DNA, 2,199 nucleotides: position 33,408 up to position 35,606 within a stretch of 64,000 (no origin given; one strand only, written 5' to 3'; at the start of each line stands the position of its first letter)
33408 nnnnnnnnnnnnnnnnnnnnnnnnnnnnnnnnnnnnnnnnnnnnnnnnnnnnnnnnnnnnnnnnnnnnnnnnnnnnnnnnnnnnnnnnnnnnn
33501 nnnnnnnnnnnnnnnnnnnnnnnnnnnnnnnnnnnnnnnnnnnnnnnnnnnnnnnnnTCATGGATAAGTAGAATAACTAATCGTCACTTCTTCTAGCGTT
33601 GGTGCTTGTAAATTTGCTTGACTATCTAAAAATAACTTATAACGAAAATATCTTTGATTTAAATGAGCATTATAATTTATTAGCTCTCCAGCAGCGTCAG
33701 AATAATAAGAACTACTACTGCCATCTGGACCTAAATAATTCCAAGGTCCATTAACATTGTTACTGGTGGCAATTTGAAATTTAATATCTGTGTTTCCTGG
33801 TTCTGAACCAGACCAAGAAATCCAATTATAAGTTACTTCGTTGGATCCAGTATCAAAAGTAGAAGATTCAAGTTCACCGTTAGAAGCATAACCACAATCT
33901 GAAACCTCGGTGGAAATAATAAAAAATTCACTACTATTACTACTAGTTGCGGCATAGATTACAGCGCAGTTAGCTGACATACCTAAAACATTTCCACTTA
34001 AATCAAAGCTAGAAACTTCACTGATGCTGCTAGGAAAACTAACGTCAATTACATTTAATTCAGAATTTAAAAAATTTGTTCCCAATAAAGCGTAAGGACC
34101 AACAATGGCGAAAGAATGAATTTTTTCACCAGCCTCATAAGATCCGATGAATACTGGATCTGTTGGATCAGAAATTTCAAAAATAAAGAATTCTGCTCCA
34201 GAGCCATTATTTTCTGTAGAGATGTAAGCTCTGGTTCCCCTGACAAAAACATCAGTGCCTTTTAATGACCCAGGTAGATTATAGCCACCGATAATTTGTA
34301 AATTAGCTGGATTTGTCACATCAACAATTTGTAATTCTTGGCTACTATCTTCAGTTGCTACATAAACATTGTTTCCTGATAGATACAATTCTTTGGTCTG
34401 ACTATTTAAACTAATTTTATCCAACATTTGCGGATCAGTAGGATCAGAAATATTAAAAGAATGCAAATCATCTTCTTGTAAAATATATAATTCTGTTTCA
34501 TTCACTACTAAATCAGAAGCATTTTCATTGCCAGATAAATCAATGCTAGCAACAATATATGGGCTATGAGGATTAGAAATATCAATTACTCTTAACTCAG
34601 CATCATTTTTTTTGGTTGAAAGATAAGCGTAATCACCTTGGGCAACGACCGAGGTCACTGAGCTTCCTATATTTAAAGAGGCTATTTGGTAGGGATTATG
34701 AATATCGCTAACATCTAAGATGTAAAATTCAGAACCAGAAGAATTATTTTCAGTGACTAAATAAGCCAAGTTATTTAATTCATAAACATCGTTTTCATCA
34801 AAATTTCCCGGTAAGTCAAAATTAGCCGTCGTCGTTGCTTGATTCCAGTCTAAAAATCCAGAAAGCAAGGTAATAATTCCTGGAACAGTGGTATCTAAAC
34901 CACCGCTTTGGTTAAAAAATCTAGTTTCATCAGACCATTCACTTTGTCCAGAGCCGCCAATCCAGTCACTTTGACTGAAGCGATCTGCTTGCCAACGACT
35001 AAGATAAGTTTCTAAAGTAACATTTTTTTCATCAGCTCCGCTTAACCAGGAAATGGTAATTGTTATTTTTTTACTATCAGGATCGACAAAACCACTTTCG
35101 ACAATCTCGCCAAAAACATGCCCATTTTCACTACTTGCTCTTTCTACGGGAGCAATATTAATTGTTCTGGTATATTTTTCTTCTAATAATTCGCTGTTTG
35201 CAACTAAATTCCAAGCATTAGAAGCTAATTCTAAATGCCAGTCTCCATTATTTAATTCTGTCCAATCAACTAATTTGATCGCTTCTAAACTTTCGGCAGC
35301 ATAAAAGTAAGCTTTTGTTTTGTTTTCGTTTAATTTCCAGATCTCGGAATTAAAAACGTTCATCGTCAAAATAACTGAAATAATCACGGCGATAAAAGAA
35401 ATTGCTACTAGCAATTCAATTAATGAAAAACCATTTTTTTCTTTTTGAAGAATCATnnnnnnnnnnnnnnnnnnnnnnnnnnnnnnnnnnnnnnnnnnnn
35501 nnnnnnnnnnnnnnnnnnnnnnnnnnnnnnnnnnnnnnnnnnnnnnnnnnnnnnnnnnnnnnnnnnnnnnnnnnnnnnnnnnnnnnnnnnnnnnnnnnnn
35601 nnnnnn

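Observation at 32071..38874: Type IV pilus locus with a 632-aa LVIVD-beta-propeller pilin and a PA14-domain partner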

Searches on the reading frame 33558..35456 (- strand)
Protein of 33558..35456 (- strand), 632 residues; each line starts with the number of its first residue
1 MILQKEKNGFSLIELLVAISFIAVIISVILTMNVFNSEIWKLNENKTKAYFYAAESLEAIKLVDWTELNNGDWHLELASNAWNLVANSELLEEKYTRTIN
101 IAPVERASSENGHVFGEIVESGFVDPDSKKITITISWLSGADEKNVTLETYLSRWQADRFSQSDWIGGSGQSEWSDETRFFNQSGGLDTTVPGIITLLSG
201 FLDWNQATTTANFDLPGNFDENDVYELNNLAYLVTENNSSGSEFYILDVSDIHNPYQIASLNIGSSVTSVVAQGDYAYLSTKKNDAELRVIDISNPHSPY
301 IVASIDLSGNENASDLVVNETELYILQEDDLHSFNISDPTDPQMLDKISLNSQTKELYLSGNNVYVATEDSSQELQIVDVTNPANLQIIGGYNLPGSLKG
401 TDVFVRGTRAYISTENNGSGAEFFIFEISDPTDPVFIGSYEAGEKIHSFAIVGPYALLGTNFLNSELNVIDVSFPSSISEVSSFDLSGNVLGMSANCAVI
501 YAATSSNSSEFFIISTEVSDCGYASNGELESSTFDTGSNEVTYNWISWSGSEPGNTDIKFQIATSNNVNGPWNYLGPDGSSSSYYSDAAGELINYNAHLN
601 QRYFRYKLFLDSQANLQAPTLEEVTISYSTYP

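Call 3: search_protein_families(library=pfam, proteins=[window:33558-35456:-], max_evalue=1)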
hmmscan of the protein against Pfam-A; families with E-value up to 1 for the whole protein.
window:33558-35456:- (632 aa): 3 families
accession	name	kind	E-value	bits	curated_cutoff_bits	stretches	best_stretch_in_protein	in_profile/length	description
PF08309.17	LVIVD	-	7.4e-21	73.7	20.2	4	267-305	4-40/42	LVIVD repeat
PF09826.15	Beta_propel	-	5.6e-11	42.4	22.4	2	235-309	277-350/495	Beta propeller domain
PF07963.17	N_methyl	-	0.0012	18.8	21.2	1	7-29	4-26/27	Prokaryotic N-terminal methylation motif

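Call 4: search_protein_families(library=ncbifam, proteins=[window:33558-35456:-], max_evalue=1)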
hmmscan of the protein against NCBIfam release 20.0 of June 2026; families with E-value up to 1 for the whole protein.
window:33558-35456:- (632 aa): 11 families
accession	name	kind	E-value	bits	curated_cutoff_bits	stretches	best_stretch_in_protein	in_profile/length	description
NF041013.1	T4P_ComGE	equivalog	5.7e-06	26.3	49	1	5-58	1-54/83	competence type IV pilus minor pilin ComGE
TIGR02599.1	TIGR02599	subfamily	0.00029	20.2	256.5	1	9-61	1-53/361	Verru_Chthon cassette protein C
TIGR02532.1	IV_pilin_GFxxxE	domain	0.00089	19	16.3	1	8-30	2-24/24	prepilin-type N-terminal cleavage/methylation domain-containing protein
NF041002.1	pilin_ComGF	equivalog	0.02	15.1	80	1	8-50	2-45/139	competence type IV pilus minor pilin ComGF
TIGR01707.1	gspI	equivalog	0.026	15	44.35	1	9-62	1-54/101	type II secretion system minor pseudopilin GspI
NF047828.1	T3SSXpsI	equivalog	0.028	14.4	150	1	8-83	2-77/132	type II secretion system protein XpsI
NF038304.1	EPS_HpsC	equivalog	0.029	13.9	200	1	4-34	17-49/318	hormogonium polysaccharide secretion pseudopilin HpsC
TIGR01708.2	typeII_sec_gspH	equivalog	0.043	13.8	80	1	8-33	2-27/169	type II secretion system minor pseudopilin GspH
NF007800.0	PRK10506.1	equivalog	0.054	13.3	158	1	5-27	6-28/163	prepilin peptidase-dependent protein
NF007862.0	PRK10574.1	equivalog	0.12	12.5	138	1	6-28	3-25/145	prepilin peptidase-dependent pilin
NF007848.0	PRK10557.1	equivalog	0.19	11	120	1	4-41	7-45/192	prepilin peptidase-dependent protein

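Call 11: find_homologous_proteins(query=window:33558-35456:-)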
Query window:33558-35456:- (632 aa): 414 proteins with E <= 0.001 among 8000 candidates; the best 120 are listed.
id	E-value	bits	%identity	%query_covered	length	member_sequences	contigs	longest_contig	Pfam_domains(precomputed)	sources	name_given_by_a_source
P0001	0.0e+0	1397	100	100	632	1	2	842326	PF09826.16,PF08309.18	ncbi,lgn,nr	ncbi:prepilin-type N-terminal cleavage/methylation domain-containing protein [Candidatus Nomurabacte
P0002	0.0e+0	1111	77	100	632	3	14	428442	PF09826.16,PF08309.18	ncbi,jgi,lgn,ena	jgi:hypothetical protein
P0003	0.0e+0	1012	70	100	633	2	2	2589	PF09826.16,PF08309.18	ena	-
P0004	1.8e-297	1006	77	91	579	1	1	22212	PF09826.16,PF08309.18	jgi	jgi:hypothetical protein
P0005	4.2e-290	982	68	100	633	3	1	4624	PF09826.16,PF08309.18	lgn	-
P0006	1.1e-283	961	68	100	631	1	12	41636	PF08309.18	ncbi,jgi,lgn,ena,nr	ncbi:hypothetical protein HOD19_03330 [bacterium]|jgi:hypothetical protein|nr:hypothetical protein [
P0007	6.6e-282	955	67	100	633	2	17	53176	PF08309.18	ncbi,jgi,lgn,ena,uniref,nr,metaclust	ncbi:MAG: hypothetical protein COV55_02135 [Candidatus Komeilibacteria bacterium CG11_big_fil_rev_8_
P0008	2.0e-277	940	65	99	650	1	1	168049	PF08309.18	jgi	jgi:type II secretory pathway pseudopilin PulG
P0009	1.5e-276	937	66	100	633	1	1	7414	PF09826.16,PF08309.18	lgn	-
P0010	3.9e-274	929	64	100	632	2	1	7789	PF08309.18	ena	-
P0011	7.1e-260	882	61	99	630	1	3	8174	PF08309.18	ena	-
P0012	2.7e-259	880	64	100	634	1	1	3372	PF09826.16,PF08309.18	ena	-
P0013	6.4e-258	876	62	100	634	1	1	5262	PF09826.16,PF08309.18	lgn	-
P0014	1.9e-257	874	62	100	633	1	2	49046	PF09826.16,PF08309.18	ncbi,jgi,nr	ncbi:hypothetical protein C4566_02735 [Candidatus Parcubacteria bacterium]|nr:MAG: hypothetical prot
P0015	5.2e-257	873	61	100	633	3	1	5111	PF08309.18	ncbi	-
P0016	6.4e-257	872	62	100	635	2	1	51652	PF08309.18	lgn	-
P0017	1.0e-256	872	61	99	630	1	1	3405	PF09826.16,PF08309.18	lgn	-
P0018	4.4e-255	866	61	99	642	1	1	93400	PF09826.16,PF08309.18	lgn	-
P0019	7.5e-254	862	61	100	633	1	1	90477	PF08309.18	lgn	-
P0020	1.4e-253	861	62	100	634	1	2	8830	PF09826.16,PF08309.18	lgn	-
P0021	1.7e-253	861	61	99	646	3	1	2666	PF09826.16,PF08309.18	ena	-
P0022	3.5e-253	860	61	99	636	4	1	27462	PF09826.16,PF08309.18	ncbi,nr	ncbi:MAG: hypothetical protein HOC78_01815 [Candidatus Komeilibacteria bacterium]|nr:hypothetical pr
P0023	9.9e-253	859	61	100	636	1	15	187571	PF09826.16,PF08309.18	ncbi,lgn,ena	-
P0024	1.0e-252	859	61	100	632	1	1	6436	PF09826.16,PF08309.18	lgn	-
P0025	1.6e-251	855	61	99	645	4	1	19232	PF09826.16,PF08309.18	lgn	-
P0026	4.9e-251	853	61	100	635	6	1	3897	PF09826.16,PF08309.18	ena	-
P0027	2.1e-249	848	58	100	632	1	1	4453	PF09826.16,PF08309.18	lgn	-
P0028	1.1e-248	845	60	100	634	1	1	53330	PF09826.16,PF08309.18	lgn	-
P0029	3.9e-248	843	60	100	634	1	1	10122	PF09826.16,PF08309.18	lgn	-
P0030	6.5e-248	843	60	99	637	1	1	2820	PF09826.16,PF08309.18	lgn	-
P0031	9.6e-247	839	59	100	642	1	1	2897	PF09826.16,PF08309.18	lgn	-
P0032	1.3e-246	838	59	100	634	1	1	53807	PF09826.16,PF08309.18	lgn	-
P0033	4.5e-246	837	58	100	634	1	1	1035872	PF09826.16,PF08309.18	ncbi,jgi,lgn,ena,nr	ncbi:hypothetical protein KKH39_01985 [Patescibacteria group bacterium]|nr:hypothetical protein [Pat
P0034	7.2e-245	833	60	97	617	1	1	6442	PF08309.18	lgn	-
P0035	2.6e-244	831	60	99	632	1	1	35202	PF09826.16,PF08309.18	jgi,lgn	jgi:prepilin-type N-terminal cleavage/methylation domain-containing protein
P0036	2.8e-244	831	60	99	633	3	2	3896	PF09826.16,PF08309.18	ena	-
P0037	3.0e-244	831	60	97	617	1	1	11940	PF08309.18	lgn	-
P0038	1.3e-243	828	59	99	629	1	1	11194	PF09826.16,PF08309.18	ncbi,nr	ncbi:MAG: hypothetical protein Q8O32_00740 [bacterium]|nr:hypothetical protein [bacterium]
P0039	1.6e-243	828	60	99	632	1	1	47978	PF09826.16,PF08309.18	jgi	jgi:prepilin-type N-terminal cleavage/methylation domain-containing protein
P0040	8.8e-243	826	58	100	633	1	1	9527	PF09826.16,PF08309.18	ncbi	-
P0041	1.6e-241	822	59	100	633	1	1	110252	PF07963.18,PF09826.16,PF08309.18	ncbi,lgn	-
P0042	2.0e-240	818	59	99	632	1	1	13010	PF09826.16,PF08309.18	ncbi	-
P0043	2.3e-240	818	58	100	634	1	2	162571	PF09826.16,PF08309.18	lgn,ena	-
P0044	2.6e-240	818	56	100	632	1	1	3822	PF08309.18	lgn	-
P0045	4.0e-240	817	58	99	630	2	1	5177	PF08309.18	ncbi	-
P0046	9.5e-240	816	58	100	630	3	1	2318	PF07963.18,PF08309.18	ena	-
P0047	1.0e-239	816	58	100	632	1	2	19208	PF09826.16,PF08309.18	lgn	-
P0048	2.8e-239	814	57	99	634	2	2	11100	PF09826.16,PF08309.18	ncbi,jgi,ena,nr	ncbi:hypothetical protein C0580_03410 [Candidatus Parcubacteria bacterium]|nr:MAG: hypothetical prot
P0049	9.5e-238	809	58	99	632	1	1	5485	PF09826.16,PF08309.18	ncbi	-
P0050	2.8e-237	808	59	100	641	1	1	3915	PF08309.18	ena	-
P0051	4.0e-237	807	58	99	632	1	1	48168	PF09826.16,PF08309.18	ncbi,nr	ncbi:prepilin-type N-terminal cleavage/methylation domain-containing protein [Patescibacteria group 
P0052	2.8e-236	804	58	99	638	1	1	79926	PF08309.18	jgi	jgi:type II secretory pathway pseudopilin PulG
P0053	2.3e-235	801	56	100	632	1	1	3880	PF09826.16,PF08309.18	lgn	-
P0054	8.1e-235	799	56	100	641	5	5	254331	PF09826.16,PF08309.18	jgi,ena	jgi:type II secretory pathway pseudopilin PulG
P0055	1.5e-234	799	57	100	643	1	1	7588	PF09826.16,PF08309.18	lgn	-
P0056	8.9e-234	796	56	100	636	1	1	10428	PF08309.18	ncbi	-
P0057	4.3e-233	794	56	99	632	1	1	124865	PF09826.16,PF08309.18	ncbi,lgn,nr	ncbi:MAG: hypothetical protein C3F02_03055 [Parcubacteria group bacterium]|nr:MAG: hypothetical prot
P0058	9.2e-233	793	56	100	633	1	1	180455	PF08309.18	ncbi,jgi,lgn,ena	ncbi:MAG: hypothetical protein WC465_03450 [Patescibacteria group bacterium]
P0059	1.4e-231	789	57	99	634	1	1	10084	PF08309.18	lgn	-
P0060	6.2e-231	787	55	100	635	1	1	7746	PF07963.18,PF08309.18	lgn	-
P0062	2.4e-226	771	55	100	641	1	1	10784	PF09826.16,PF08309.18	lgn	-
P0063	3.9e-226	771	54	100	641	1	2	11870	PF22494.4,PF08309.18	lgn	-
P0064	6.3e-226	770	54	100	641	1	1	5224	PF22494.4,PF08309.18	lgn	-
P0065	1.1e-225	769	55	100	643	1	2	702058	PF08309.18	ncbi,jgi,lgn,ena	ncbi:MAG: hypothetical protein WCS88_01190 [Patescibacteria group bacterium]|jgi:hypothetical protei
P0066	4.2e-225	767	54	100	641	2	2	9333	PF22494.4,PF08309.18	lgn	-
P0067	2.1e-224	765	53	100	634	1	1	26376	PF08309.18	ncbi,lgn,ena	-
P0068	8.0e-224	763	54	100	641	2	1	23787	PF08309.18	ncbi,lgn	-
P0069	2.0e-222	758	54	100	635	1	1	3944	PF08309.18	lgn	-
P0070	3.2e-222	758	54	99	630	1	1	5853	PF08309.18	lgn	-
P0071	3.9e-222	758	54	100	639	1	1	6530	PF08309.18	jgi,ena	-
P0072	7.0e-222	757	54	100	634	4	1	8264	PF08309.18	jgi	jgi:prepilin-type N-terminal cleavage/methylation domain-containing protein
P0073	3.2e-221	755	55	98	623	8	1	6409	PF08309.18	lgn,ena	-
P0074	1.1e-220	753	54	100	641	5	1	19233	PF08309.18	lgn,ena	-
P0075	1.3e-219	749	54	99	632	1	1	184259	PF09826.16,PF08309.18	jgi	-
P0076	4.1e-218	744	54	100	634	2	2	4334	PF08309.18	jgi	-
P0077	9.1e-216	736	53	99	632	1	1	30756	PF09826.16,PF08309.18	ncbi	-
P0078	3.2e-215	735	54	100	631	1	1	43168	PF08309.18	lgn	-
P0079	7.4e-215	733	52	100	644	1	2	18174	PF08309.18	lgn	-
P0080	7.6e-215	733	53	99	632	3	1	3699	PF09826.16,PF08309.18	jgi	jgi:hypothetical protein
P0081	5.5e-214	731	53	99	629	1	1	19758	PF08309.18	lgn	-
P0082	9.1e-214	730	52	100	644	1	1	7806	PF08309.18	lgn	-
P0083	1.4e-213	729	52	100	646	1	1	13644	PF08309.18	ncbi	-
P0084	1.8e-213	729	53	99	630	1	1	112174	PF09826.16,PF08309.18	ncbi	ncbi:MAG: beta-propeller domain-containing protein [Candidatus Komeilibacteria bacterium]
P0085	2.6e-212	725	53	100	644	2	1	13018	PF08309.18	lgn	-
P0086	2.8e-212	725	52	100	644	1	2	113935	PF08309.18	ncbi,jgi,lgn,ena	ncbi:MAG: hypothetical protein WCV69_03325 [Patescibacteria group bacterium]|jgi:Tfp pilus assembly 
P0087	5.7e-212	724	52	100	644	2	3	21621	PF08309.18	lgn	-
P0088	3.0e-211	722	51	99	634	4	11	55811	PF08309.18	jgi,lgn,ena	jgi:type II secretory pathway pseudopilin PulG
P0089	3.0e-211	722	52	100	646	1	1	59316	PF08309.18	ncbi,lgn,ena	-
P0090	1.0e-210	720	53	100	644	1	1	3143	PF08309.18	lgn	-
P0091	3.6e-208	711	51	100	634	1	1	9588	PF09826.16,PF08309.18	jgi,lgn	-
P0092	1.7e-207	709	52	99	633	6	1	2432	PF09826.16,PF08309.18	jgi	jgi:hypothetical protein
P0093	3.0e-206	705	51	99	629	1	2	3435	PF09826.16,PF08309.18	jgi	-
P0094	6.2e-205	701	50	100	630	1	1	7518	PF09826.16,PF08309.18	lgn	-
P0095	9.4e-205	700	51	99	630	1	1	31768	PF08309.18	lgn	-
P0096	2.5e-204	699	50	99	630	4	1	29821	PF09826.16,PF08309.18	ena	-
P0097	6.4e-202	691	50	100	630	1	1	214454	PF08309.18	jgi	jgi:type II secretory pathway pseudopilin PulG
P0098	4.2e-198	678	48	100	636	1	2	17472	PF09826.16,PF08309.18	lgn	-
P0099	2.8e-195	669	50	98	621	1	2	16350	PF09826.16,PF08309.18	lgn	-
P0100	1.7e-192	660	49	100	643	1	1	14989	PF08309.18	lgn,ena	-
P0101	5.3e-191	655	46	99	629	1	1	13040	PF09826.16,PF08309.18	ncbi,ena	-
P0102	3.2e-175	603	61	70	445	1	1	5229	PF09826.16,PF08309.18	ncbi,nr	ncbi:hypothetical protein HN859_04500, partial [Candidatus Parcubacteria bacterium]|nr:hypothetical 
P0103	8.3e-174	598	47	98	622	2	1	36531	PF08309.18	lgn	-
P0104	5.8e-173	595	69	63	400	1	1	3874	PF09826.16,PF08309.18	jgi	-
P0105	2.2e-147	511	41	99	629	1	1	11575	PF08309.18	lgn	-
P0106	9.8e-140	485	55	63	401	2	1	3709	PF22494.4,PF08309.18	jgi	jgi:hypothetical protein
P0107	4.3e-138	480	51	69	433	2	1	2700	PF08309.18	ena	-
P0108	7.3e-136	473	60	58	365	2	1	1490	PF08309.18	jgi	jgi:hypothetical protein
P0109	1.1e-108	383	32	67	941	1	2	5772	PF09826.16,PF08309.18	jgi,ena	-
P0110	1.2e-98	350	30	81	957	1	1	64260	PF08309.18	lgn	-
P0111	6.0e-92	328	27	80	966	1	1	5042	PF22494.4,PF08309.18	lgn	-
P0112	4.9e-90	321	27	81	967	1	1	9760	PF07963.18,PF08309.18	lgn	-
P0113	7.5e-90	321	32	67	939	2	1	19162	PF08309.18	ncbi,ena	-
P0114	1.2e-89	320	35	99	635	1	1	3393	PF09826.16,PF08309.18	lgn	-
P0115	7.2e-87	311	30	69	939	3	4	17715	PF08309.18,PF21544.4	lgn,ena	-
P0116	1.3e-84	303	30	72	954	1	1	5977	PF09826.16,PF08309.18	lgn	-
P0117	9.5e-78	281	33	99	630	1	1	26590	PF08309.18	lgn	-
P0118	1.2e-76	277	33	100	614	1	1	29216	PF09826.16,PF08309.18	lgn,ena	-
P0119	1.8e-74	270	33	98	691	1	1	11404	PF09826.16,PF08309.18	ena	-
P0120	7.9e-72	261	32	99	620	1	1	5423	PF08309.18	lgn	-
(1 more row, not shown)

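Call 18: find_related_loci(query=A1, collection=genome_contigs, flank=10000)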
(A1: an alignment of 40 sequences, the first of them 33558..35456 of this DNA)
Query A1 (632 aa) in genome_contigs; peptide patterns used: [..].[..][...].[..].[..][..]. (x = any residue, [..] = any of these).
599 stretches matched a pattern (row limit reached: there are more); 20 encode a relative of the query (tblastn E <= 1e-3); 20 distinct loci.
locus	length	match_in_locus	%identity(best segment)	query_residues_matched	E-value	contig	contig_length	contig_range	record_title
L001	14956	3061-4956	68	1-631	0e+0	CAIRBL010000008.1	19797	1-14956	uncultured bacterium isolate LaPlata-b_bin-0293 genome assembly, contig: bin-0293:008/105, whole genome shotgun sequence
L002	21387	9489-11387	62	3-632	0e+0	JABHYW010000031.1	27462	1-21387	MAG: Candidatus Komeilibacteria bacterium isolate SI047_bin69 k141_763317, whole genome shotgun sequence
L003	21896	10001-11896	56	1-631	0e+0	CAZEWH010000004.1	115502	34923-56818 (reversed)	MAG TPA_asm: uncultured Gammaproteobacteria bacterium isolate SRP077602_co5_241 genome assembly, contig: NODE_491_length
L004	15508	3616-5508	52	5-631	0e+0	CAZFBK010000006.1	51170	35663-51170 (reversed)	MAG TPA_asm: uncultured Gammaproteobacteria bacterium isolate SRP286056_co1_112 genome assembly, contig: NODE_647_length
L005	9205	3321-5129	34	9-629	4e-86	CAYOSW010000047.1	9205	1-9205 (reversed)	MAG TPA_asm: uncultured Gammaproteobacteria bacterium isolate binchicken_co105_397 genome assembly, contig: NODE_9878_le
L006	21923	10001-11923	52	2-632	0e+0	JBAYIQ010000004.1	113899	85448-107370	MAG: Patescibacteria group bacterium isolate SO_2016_GW1_34 scaffold00383_OW334_2016, whole genome shotgun sequence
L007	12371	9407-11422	25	2-629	4e-22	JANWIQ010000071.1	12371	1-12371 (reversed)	MAG: Candidatus Paceibacterota bacterium isolate CRAIB_MAG45 c_000000083992, whole genome shotgun sequence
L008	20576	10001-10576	30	7-197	4e-20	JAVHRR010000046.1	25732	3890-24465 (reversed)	MAG: Candidatus Paceibacterota bacterium isolate WB02no4_35_12 NODE_864_length_25732_cov_7.321104, whole genome shotgun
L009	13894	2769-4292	41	4-629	5e-18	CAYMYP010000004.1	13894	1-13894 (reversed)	MAG TPA_asm: uncultured Candidatus Saccharibacteria bacterium isolate binchicken_co30_102 genome assembly, contig: NODE_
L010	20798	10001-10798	29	246-510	6e-17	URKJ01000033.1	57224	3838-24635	uncultured bacterium isolate UMGS1084 genome assembly, contig: NODE_109_length_57224_cov_12.668247, whole genome shotgun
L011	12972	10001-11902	38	9-629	1e-16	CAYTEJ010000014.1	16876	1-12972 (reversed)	MAG TPA_asm: uncultured Gammaproteobacteria bacterium isolate binchicken_co110_1204 genome assembly, contig: NODE_7354_l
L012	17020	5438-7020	25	7-629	1e-12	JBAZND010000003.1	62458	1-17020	MAG: Parcubacteria group bacterium isolate SO_2017_LW4_59 scaffold_1261_c1_LW137-91_2017, whole genome shotgun sequence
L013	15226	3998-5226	39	125-629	2e-12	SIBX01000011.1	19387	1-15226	MAG: Candidatus Paceibacterota bacterium isolate Baikal-deep-G188 BACOMB-C13438, whole genome shotgun sequence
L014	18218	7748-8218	27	3-153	2e-10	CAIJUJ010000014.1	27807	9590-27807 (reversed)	uncultured bacterium isolate AM-lipid-01-D8_bin-1660 genome assembly, contig: bin-1660:14/35, whole genome shotgun seque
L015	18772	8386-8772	23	5-145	2e-7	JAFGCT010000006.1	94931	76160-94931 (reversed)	MAG: Candidatus Peregrinibacteria bacterium isolate Zod_Metabat.1133 k87_1785782, whole genome shotgun sequence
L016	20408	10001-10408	25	7-159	3e-7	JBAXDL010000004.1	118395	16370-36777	MAG: bacterium isolate ELA218 MAG218_4, whole genome shotgun sequence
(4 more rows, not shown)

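Call 20: predict_structure(alignment_id=A1)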
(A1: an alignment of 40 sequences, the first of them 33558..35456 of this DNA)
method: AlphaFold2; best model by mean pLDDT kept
length: 632 residues; sequences in the alignment: 40
mean_pLDDT: 87.6   pTM: 0.61
mean pLDDT of the five models: 87.6, 87.1, 86.8, 85.6, 82.0
residues with pLDDT >= 90: 360; 70-90: 229; 50-70: 35; < 50: 8
segments of 3 or more residues with pLDDT < 50: 1-8
pLDDT, mean of each block of 10 residues (from residue 1): 46 74 81 82 91 92 88 90 91 93 94 90 91 92 91 82 77 65 80 75 79 81 90 89 93 93 94 95 94 96 91 92 94 96 95 90 91 92 94 88 88 89 90 92 92 88 87 86 89 87 88 81 80 89 93 84 92 93 91 93 94 75 92 68
secondary structure, 60 per line:
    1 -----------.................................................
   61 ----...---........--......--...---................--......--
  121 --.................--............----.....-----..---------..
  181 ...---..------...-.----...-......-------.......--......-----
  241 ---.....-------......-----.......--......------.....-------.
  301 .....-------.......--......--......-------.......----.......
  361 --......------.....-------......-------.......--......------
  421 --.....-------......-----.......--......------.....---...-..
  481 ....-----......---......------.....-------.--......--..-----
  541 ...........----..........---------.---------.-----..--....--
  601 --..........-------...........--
elements in order: H12-60 E71-78 E81-86 E89-91 E95-110 E113-118 E123-139 E142-153 E158-162 E179-183 E195-197 E208-213 E221-227 E230-235 E244-248 E256-261 E267-273 E276-281 E288-292 E300-305 E313-319 E322-327 E330-335 E343-349 E354-360 E363-368 E375-379 E387-392 E400-406 E409-414 E423-427 E435-440 E446-452 E455-460 E467-471 E479-484 E490-495 E499-504 E511-515 E526-531 E541-551 E556-565 H595-598 E603-612 E620-630
